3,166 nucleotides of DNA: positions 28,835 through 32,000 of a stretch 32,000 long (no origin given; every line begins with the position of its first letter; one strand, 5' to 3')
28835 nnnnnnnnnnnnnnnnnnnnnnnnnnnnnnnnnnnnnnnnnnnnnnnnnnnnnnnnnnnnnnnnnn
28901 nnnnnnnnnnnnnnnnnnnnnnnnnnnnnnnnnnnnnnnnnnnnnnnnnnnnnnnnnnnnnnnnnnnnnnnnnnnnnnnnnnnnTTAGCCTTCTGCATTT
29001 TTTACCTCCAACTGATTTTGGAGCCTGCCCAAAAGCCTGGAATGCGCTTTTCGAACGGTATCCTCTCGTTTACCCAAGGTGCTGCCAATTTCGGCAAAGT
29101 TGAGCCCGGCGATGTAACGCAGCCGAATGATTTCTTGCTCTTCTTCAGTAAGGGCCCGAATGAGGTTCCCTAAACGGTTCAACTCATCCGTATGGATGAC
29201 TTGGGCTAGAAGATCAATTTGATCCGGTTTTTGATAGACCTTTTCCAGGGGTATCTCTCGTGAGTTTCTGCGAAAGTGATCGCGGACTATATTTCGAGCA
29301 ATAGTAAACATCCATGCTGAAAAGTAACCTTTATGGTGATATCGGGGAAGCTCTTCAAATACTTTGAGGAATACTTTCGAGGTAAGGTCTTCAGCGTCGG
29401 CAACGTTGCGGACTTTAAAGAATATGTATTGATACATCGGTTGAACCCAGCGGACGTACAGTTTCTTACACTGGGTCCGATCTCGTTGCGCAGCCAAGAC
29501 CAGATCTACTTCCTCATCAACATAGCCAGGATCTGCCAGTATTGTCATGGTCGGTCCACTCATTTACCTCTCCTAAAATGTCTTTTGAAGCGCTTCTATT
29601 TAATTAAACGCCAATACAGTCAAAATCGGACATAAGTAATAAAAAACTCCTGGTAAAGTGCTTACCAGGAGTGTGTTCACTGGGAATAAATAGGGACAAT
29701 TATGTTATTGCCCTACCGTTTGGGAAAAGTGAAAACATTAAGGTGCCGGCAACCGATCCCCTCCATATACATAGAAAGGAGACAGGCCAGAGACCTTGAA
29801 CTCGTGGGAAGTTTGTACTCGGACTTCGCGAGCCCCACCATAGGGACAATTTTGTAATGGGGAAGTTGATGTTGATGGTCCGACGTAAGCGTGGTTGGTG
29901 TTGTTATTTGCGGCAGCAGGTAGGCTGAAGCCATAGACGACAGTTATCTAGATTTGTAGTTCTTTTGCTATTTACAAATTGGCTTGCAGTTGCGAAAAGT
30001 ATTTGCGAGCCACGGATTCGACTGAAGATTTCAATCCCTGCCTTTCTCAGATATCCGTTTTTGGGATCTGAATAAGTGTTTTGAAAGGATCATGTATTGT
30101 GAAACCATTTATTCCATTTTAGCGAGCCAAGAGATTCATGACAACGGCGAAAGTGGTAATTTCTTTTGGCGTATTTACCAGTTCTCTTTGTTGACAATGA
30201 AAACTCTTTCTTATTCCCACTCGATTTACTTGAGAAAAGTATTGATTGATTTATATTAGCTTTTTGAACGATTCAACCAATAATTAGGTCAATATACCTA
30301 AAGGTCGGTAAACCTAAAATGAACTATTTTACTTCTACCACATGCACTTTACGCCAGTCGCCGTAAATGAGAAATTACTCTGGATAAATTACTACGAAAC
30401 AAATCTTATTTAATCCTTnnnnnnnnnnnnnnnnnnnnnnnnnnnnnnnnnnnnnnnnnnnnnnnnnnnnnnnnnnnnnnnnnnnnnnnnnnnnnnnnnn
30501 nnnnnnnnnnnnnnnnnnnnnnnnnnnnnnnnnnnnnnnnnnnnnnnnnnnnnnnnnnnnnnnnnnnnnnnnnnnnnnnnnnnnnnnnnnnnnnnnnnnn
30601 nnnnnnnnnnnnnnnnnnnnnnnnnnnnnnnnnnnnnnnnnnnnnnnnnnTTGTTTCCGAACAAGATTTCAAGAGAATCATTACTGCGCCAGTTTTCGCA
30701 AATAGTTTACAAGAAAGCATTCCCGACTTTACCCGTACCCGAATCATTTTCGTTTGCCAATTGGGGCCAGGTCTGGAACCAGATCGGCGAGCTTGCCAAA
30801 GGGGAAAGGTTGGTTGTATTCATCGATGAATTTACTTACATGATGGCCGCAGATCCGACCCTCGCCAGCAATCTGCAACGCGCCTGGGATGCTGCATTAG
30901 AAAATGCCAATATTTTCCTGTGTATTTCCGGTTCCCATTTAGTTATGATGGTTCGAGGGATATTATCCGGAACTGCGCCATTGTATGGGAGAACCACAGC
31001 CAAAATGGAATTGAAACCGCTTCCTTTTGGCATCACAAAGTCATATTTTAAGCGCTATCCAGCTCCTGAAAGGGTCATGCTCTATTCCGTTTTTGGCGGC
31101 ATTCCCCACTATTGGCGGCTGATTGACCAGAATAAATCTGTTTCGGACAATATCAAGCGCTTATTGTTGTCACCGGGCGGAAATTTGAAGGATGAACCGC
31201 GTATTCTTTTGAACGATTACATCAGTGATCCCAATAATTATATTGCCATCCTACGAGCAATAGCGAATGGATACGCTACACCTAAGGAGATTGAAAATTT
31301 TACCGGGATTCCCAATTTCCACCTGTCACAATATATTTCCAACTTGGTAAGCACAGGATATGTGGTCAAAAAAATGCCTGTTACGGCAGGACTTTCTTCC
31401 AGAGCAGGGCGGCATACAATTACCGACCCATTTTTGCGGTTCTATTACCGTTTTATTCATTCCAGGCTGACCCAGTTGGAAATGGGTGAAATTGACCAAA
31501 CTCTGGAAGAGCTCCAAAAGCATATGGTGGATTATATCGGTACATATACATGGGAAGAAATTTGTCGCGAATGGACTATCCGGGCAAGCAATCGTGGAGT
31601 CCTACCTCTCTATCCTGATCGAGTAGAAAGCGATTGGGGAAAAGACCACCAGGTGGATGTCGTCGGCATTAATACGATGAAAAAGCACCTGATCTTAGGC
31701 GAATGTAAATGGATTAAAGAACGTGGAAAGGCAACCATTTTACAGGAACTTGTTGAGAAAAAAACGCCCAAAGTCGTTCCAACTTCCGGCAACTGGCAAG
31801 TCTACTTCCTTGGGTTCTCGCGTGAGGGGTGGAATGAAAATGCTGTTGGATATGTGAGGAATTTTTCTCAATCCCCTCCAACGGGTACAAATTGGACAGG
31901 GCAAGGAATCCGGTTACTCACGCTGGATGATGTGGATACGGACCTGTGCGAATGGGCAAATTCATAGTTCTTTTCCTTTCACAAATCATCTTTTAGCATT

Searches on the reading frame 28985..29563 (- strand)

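Call 37: search_protein_families(library=pfam, proteins=[window:28985-29563:-], max_evalue=0.001)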
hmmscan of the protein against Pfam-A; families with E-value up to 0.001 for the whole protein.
window:28985-29563:- (192 aa): 5 families
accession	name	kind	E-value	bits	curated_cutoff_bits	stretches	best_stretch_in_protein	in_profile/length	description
PF04542.20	Sigma70_r2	-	2.8e-13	49.9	24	1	35-102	1-70/71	Sigma-70 region 2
PF04545.22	Sigma70_r4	-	6.3e-10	38.9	24.1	1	135-182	2-49/50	Sigma-70, region 4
PF08281.18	Sigma70_r4_2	-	7e-09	35.6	25.7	1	129-178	2-51/54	Sigma-70, region 4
PF07638.17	Sigma70_ECF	-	5.6e-05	23.6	21.1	1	70-174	64-172/185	ECF sigma factor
PF13936.12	HTH_38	-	0.0003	20.9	27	1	136-170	3-37/44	Helix-turn-helix domain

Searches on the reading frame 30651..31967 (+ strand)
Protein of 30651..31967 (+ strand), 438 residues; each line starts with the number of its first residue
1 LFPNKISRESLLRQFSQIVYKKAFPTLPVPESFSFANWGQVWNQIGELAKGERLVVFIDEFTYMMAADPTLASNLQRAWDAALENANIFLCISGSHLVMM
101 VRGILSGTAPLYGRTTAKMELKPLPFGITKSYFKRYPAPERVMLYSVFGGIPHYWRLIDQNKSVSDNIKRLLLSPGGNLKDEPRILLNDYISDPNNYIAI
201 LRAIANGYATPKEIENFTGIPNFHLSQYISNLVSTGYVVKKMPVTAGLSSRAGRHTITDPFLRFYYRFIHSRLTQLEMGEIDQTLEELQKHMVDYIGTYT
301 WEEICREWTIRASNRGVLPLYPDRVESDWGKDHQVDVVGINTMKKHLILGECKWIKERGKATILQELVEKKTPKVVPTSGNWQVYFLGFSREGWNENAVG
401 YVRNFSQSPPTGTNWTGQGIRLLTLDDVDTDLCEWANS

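Call 37: search_protein_families(library=pfam, proteins=[window:30651-31967:+], max_evalue=0.001)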
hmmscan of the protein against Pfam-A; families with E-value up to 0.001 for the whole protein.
window:30651-31967:+ (438 aa): 2 families
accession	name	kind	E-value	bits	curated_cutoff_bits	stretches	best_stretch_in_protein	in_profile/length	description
PF03008.20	DUF234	-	1.2e-16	61.4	22.5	1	265-356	1-91/100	Archaea bacterial proteins of unknown function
PF01637.24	ATPase_2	-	4.2e-07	30.4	33.2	1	27-154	90-221/225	ATPase domain predominantly from Archaea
